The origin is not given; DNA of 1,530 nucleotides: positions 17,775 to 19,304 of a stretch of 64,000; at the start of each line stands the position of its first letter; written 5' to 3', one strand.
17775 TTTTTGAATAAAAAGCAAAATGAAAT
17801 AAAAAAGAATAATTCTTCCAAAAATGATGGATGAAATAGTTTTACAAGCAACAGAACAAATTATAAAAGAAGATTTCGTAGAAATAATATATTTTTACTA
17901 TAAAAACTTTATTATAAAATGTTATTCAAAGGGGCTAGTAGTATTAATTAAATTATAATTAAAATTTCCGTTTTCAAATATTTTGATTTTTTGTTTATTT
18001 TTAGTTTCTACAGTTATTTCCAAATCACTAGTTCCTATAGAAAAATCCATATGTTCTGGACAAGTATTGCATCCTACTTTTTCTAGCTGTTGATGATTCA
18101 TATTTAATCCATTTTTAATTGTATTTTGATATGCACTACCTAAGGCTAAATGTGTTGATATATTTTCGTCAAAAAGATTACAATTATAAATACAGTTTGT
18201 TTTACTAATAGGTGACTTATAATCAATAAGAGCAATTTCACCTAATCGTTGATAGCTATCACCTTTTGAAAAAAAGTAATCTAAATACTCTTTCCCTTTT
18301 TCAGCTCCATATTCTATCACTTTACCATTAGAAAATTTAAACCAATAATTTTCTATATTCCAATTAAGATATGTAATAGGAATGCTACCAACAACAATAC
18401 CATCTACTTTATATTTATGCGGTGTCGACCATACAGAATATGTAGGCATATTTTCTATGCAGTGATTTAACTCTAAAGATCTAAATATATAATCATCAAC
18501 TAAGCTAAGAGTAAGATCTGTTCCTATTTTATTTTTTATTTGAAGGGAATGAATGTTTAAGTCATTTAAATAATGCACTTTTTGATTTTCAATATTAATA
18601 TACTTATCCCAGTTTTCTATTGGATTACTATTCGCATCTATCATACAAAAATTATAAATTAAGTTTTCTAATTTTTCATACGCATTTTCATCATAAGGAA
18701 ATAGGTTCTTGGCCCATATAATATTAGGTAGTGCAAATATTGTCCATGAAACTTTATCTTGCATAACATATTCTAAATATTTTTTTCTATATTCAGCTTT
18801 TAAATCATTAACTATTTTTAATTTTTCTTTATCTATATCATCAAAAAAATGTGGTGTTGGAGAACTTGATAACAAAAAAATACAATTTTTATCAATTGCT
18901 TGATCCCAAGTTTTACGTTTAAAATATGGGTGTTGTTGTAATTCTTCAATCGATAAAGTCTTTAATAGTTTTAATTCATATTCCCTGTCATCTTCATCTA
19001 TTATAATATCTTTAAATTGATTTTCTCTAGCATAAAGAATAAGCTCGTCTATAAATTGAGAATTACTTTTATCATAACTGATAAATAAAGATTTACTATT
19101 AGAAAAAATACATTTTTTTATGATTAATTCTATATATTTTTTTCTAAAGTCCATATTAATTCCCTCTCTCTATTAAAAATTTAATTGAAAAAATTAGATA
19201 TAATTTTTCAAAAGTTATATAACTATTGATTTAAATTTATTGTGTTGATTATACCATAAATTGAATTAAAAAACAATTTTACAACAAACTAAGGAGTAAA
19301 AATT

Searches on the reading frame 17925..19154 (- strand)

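Call 93: search_protein_families(library=pfam, proteins=[window:17925-19154:-], max_evalue=0.00001)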
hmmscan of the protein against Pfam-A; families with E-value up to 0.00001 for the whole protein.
window:17925-19154:- (410 aa): 1 family
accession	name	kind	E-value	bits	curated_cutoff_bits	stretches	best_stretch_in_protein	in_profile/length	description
PF02073.20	Peptidase_M29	-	9.5e-96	321.5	27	1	5-398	6-406/406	Thermophilic metalloprotease (M29)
